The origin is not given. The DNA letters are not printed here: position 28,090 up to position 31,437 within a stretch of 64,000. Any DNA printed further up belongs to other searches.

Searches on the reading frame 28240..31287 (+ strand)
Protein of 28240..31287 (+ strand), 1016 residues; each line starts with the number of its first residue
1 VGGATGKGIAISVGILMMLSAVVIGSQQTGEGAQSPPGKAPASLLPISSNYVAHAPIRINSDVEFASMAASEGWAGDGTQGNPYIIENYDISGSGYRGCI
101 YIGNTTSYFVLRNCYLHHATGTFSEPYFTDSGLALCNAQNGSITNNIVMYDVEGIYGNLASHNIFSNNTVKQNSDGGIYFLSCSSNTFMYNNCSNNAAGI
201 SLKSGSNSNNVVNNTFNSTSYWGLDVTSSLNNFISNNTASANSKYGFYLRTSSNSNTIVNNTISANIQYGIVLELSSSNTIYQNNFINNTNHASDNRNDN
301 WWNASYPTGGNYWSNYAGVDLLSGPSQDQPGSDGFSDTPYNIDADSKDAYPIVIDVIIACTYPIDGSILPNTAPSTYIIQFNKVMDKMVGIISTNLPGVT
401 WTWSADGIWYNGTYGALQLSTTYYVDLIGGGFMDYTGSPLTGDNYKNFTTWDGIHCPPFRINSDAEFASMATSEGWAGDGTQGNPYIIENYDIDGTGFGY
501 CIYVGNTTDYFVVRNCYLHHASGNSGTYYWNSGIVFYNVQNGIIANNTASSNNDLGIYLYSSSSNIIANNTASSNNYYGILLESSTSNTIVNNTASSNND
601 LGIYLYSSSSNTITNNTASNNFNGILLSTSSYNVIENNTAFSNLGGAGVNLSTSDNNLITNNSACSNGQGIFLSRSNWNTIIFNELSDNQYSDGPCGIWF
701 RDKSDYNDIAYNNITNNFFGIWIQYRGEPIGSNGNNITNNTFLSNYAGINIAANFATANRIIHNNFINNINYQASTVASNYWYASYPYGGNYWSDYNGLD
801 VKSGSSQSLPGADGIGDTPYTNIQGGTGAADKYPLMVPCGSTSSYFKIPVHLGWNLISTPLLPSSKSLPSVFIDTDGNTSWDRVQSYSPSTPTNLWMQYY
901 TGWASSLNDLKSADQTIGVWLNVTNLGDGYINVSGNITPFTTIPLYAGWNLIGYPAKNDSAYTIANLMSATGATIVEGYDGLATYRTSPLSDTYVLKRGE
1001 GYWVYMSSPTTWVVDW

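Call 13: search_protein_families(library=pfam, proteins=[window:28240-31287:+], max_evalue=0.001)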
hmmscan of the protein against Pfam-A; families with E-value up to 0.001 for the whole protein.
window:28240-31287:+ (1016 aa): 2 families
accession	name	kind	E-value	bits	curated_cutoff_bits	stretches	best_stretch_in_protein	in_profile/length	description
PF05048.19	NosD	-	1e-76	257.6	23.6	5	131-318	17-212/212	Periplasmic copper-binding protein (NosD)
PF13229.12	Beta_helix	-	2.8e-49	167.2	25.9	4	486-639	11-157/158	Right handed beta helix region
